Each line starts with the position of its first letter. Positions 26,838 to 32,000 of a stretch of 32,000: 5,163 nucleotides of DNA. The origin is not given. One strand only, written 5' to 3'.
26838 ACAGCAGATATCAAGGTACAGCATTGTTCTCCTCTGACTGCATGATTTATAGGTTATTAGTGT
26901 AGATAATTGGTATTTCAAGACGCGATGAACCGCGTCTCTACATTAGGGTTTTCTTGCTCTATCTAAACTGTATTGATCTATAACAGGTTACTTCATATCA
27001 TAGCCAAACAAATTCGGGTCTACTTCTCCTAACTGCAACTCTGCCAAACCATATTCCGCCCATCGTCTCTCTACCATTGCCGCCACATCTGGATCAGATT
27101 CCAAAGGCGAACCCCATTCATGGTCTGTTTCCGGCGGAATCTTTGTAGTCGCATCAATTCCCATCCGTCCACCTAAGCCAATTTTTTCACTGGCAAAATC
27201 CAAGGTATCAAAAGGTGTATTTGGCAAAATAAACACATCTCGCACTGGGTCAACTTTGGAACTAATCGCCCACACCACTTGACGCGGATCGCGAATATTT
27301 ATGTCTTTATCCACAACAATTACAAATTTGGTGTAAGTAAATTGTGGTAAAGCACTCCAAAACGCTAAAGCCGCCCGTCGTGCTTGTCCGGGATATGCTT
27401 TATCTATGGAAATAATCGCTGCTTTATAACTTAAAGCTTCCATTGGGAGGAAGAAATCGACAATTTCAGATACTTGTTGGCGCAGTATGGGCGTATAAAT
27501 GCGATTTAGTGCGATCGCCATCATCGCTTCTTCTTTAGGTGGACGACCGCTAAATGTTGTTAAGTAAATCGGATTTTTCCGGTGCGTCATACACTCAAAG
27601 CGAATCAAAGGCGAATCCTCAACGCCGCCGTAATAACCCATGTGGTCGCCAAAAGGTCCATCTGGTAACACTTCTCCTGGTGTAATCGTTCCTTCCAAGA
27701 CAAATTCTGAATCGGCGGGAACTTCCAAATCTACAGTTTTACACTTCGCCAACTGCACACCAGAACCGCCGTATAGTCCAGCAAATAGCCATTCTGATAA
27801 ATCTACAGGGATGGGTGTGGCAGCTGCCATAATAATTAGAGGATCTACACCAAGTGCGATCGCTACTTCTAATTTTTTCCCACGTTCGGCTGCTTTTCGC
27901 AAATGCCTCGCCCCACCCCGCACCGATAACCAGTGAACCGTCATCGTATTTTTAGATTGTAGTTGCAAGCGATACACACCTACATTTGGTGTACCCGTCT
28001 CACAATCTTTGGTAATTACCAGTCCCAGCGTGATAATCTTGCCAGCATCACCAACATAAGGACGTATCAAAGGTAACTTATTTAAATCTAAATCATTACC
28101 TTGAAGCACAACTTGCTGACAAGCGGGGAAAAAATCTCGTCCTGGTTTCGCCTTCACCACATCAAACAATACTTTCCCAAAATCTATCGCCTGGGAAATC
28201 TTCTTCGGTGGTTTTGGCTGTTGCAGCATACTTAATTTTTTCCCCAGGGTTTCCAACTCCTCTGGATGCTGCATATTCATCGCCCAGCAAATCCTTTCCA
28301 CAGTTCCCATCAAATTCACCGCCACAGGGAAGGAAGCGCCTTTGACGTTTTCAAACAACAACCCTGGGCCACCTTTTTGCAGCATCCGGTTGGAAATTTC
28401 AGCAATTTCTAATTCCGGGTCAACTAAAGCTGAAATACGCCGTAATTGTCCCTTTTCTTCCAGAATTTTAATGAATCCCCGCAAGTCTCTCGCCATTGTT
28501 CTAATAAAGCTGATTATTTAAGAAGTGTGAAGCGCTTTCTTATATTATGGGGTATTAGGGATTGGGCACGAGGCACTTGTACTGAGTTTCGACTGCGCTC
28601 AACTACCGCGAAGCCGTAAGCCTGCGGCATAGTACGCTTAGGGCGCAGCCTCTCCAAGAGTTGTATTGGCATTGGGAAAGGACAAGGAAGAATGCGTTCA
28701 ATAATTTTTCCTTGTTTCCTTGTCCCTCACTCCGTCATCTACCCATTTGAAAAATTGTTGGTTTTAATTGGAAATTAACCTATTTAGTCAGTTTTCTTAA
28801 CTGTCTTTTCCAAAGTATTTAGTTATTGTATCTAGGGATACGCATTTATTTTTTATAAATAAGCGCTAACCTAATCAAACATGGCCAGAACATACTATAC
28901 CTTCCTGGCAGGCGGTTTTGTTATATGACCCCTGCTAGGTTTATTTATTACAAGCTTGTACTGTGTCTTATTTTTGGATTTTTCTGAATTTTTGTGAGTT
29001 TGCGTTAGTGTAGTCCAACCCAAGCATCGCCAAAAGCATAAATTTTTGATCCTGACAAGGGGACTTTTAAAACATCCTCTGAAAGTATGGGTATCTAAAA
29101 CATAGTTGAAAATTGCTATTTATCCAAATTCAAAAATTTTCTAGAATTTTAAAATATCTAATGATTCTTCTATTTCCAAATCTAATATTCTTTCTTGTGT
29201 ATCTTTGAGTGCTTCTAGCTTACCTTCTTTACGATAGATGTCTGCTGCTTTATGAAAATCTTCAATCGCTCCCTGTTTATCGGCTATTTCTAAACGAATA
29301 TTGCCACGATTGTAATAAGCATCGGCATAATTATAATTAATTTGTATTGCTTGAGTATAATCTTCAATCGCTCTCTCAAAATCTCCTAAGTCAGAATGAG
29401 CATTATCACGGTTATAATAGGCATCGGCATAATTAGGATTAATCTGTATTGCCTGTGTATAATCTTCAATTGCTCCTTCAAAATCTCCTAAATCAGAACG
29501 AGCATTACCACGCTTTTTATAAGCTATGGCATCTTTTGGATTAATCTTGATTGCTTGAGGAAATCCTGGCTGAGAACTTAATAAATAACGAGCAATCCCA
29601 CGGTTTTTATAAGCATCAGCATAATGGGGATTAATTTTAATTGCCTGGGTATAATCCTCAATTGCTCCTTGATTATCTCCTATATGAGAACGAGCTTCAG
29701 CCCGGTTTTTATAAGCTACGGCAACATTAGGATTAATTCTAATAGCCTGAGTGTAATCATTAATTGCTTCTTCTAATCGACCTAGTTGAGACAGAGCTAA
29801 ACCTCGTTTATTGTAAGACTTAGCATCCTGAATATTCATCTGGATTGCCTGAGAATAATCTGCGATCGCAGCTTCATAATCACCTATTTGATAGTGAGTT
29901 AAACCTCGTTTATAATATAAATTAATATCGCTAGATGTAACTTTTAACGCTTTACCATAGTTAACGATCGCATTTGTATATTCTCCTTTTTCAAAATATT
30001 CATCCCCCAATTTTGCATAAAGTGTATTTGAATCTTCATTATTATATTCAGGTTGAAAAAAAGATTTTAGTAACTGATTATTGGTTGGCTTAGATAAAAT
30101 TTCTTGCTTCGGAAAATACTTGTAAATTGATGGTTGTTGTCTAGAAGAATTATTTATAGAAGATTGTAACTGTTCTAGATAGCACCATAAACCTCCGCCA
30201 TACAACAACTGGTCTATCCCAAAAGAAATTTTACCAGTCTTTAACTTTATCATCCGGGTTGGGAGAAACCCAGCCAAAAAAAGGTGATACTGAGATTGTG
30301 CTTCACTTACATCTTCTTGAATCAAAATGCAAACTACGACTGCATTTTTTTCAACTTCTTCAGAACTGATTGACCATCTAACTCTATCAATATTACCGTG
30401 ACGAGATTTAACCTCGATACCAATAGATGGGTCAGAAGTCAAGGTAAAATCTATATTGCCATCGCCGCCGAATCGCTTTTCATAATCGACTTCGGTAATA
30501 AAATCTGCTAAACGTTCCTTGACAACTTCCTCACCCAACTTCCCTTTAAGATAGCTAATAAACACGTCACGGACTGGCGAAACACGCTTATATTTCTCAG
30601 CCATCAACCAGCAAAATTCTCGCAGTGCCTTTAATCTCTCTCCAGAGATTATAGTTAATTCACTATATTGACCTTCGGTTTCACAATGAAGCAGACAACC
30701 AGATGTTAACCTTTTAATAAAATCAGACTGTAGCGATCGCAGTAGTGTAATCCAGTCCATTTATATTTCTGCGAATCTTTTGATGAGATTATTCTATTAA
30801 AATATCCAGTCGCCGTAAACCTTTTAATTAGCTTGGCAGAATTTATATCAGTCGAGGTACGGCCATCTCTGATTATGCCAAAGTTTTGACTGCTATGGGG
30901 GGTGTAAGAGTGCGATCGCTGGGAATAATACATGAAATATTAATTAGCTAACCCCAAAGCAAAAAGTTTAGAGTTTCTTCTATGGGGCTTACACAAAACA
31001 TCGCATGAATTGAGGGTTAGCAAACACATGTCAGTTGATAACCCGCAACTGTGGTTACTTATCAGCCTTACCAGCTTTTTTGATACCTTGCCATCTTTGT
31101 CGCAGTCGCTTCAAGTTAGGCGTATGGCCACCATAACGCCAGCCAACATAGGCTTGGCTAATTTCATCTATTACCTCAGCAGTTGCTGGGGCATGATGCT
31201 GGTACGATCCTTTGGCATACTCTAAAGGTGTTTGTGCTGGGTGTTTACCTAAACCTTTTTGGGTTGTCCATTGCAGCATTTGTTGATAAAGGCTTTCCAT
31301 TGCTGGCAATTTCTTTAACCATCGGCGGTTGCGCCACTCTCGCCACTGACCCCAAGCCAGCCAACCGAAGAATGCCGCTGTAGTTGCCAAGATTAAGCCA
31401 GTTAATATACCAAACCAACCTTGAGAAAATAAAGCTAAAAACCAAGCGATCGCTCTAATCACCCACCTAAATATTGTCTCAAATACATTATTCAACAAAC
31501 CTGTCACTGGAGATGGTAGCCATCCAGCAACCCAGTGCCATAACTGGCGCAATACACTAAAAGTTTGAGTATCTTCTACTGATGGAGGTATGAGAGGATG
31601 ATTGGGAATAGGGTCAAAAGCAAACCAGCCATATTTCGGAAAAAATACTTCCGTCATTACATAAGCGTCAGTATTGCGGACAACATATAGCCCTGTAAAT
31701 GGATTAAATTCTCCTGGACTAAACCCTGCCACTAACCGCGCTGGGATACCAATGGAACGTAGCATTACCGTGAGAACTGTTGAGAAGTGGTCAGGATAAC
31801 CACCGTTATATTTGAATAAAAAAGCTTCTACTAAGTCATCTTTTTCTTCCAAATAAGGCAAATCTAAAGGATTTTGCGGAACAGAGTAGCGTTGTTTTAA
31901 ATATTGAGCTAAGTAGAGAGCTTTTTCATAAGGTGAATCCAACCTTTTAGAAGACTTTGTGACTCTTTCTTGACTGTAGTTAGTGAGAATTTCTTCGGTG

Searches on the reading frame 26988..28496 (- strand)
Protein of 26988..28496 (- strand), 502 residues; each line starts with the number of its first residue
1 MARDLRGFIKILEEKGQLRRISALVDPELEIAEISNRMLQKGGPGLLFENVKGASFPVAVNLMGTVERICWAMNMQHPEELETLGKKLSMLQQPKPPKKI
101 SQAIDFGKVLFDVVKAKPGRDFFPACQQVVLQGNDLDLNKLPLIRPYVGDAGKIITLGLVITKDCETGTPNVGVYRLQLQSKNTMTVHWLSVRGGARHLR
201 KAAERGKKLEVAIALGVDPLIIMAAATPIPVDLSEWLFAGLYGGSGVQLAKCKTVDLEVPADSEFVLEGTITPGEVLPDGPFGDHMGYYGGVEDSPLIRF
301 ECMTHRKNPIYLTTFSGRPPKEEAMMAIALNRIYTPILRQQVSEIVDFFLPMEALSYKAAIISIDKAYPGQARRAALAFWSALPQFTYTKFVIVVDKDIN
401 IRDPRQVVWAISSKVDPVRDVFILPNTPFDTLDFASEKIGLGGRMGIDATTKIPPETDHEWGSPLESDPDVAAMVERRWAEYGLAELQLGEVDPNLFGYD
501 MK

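Call 33: search_protein_families(library=pfam, proteins=[window:26988-28496:-], max_evalue=0.001)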
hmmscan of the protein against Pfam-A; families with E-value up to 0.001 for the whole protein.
window:26988-28496:- (502 aa): 3 families
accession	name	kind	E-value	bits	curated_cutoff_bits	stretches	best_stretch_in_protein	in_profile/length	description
PF01977.22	UbiD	-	6.9e-76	254.4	23.3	1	125-319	9-206/206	3-octaprenyl-4-hydroxybenzoate carboxy-lyase Rift-related domain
PF20696.2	UbiD_C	-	6.1e-42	143.1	24.2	1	325-449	2-127/127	3-octaprenyl-4-hydroxybenzoate carboxy-lyase C-terminal domain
PF20695.2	UbiD_N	-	9.3e-26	90.2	24.3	1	9-88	1-78/78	3-octaprenyl-4-hydroxybenzoate carboxy-lyase N-terminal domain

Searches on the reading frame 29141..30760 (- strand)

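Call 33: search_protein_families(library=pfam, proteins=[window:29141-30760:-], max_evalue=0.001)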
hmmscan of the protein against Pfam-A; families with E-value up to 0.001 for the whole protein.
window:29141-30760:- (539 aa): 20 families
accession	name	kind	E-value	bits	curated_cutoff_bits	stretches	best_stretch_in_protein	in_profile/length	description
PF13414.12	TPR_11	-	1.2e-58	194.9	26.8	6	252-293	1-42/42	TPR repeat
PF00515.34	TPR_1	-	1.4e-53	177.1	27.8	5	313-345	1-33/34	Tetratricopeptide repeat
PF07719.23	TPR_2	-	4.8e-41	135.9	27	5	313-345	1-33/34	Tetratricopeptide repeat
PF13181.12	TPR_8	-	6.4e-36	119.9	25.7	4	313-345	1-33/34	Tetratricopeptide repeat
PF13431.12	TPR_17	-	6.6e-29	98.2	24.4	1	434-466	2-34/34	Tetratricopeptide repeat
PF13432.12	TPR_16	-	5.2e-25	88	32.7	4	283-345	1-63/65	Tetratricopeptide repeat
PF13371.12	TPR_9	-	5.2e-25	87.7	35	2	404-447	22-65/73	Tetratricopeptide repeat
PF13424.12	TPR_12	-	1.9e-19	70.1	30.1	4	280-342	4-74/77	Tetratricopeptide repeat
PF13428.12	TPR_14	-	3.5e-16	58.5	23.5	0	318-355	6-43/44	Tetratricopeptide repeat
PF25575.1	TPR_BSK1_C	-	3.3e-15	56.5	42.2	1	284-350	47-114/118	Serine/threonine-protein kinase BSK1-like, TPR repeats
PF14559.12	TPR_19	-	5.6e-13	49.4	25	1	425-466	5-46/68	Tetratricopeptide repeat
PF13174.12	TPR_6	-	2.7e-11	43.8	26.3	0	282-307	3-28/33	Tetratricopeptide repeat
PF13374.12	TPR_10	-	6.8e-09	35.9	27.5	0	313-342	2-31/42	Tetratricopeptide repeat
PF10516.15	SHNi-TPR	-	7.7e-07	29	21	0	461-474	17-30/38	SHNi-TPR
PF03704.23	BTAD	-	8.4e-07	29.9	22.1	0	277-341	60-124/146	Bacterial transcriptional activator domain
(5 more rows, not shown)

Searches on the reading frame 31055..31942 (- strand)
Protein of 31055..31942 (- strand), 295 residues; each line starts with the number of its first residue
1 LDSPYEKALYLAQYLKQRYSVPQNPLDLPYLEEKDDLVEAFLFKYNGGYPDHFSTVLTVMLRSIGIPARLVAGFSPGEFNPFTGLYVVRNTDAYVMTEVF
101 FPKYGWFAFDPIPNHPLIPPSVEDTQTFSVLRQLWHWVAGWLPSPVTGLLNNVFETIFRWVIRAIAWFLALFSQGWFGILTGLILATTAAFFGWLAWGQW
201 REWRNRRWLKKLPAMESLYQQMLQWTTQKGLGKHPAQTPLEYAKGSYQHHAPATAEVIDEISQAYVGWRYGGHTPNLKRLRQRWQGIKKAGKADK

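Call 33: search_protein_families(library=pfam, proteins=[window:31055-31942:-], max_evalue=0.001)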
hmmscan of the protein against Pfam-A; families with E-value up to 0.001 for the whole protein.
window:31055-31942:- (295 aa): 2 families
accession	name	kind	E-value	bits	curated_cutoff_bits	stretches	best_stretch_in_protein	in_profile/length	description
PF01841.26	Transglut_core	-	9.1e-20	71.4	23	1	2-111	12-108/108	Transglutaminase-like superfamily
PF13559.11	DUF4129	-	5.8e-17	62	24.8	1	218-285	1-66/69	Domain of unknown function (DUF4129)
